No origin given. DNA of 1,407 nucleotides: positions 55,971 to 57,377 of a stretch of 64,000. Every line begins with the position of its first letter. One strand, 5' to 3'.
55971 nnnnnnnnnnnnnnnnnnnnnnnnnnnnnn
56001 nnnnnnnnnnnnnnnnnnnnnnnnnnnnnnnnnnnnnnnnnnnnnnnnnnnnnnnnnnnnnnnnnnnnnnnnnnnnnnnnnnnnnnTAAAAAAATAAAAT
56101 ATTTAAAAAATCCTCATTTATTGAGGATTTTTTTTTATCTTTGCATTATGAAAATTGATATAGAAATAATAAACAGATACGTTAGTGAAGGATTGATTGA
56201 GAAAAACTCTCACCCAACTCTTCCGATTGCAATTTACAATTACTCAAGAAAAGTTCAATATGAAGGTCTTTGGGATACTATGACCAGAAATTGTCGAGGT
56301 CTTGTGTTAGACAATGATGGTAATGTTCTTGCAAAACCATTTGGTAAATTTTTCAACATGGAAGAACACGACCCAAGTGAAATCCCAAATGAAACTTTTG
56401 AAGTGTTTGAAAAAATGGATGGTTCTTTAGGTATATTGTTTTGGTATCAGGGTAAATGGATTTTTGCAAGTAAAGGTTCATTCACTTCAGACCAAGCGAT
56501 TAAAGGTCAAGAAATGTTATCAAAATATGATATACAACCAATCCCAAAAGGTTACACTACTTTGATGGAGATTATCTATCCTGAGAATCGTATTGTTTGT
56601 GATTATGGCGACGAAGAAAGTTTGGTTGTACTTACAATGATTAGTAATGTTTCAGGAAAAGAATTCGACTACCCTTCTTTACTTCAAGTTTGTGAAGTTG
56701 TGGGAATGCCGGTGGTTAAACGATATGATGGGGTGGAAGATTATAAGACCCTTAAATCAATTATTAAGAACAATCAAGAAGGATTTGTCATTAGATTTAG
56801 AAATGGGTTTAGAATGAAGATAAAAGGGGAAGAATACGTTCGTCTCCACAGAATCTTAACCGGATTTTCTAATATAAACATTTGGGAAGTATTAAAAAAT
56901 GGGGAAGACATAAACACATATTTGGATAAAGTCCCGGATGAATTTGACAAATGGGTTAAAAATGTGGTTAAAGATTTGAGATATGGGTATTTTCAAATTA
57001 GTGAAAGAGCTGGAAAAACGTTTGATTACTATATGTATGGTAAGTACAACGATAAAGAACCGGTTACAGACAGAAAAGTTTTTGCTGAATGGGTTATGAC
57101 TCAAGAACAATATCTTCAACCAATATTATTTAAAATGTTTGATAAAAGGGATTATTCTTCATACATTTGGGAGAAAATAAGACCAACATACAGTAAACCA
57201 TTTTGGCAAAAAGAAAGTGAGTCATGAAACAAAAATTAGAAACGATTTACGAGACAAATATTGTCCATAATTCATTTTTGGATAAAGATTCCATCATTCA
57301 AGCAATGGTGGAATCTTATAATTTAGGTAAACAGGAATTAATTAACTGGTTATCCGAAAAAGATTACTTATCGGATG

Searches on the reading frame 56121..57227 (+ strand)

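Call 33: search_protein_families(library=pfam, proteins=[window:56121-57227:+], max_evalue=0.001)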
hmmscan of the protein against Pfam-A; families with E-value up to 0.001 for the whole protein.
window:56121-57227:+ (368 aa): 2 families
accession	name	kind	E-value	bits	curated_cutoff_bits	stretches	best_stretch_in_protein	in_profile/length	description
PF09511.15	RNA_lig_T4_1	-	6.4e-20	72.4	28.3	1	57-239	1-227/227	RNA ligase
PF09414.15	RNA_ligase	-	8.4e-05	23.2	27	0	92-234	2-170/171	RNA ligase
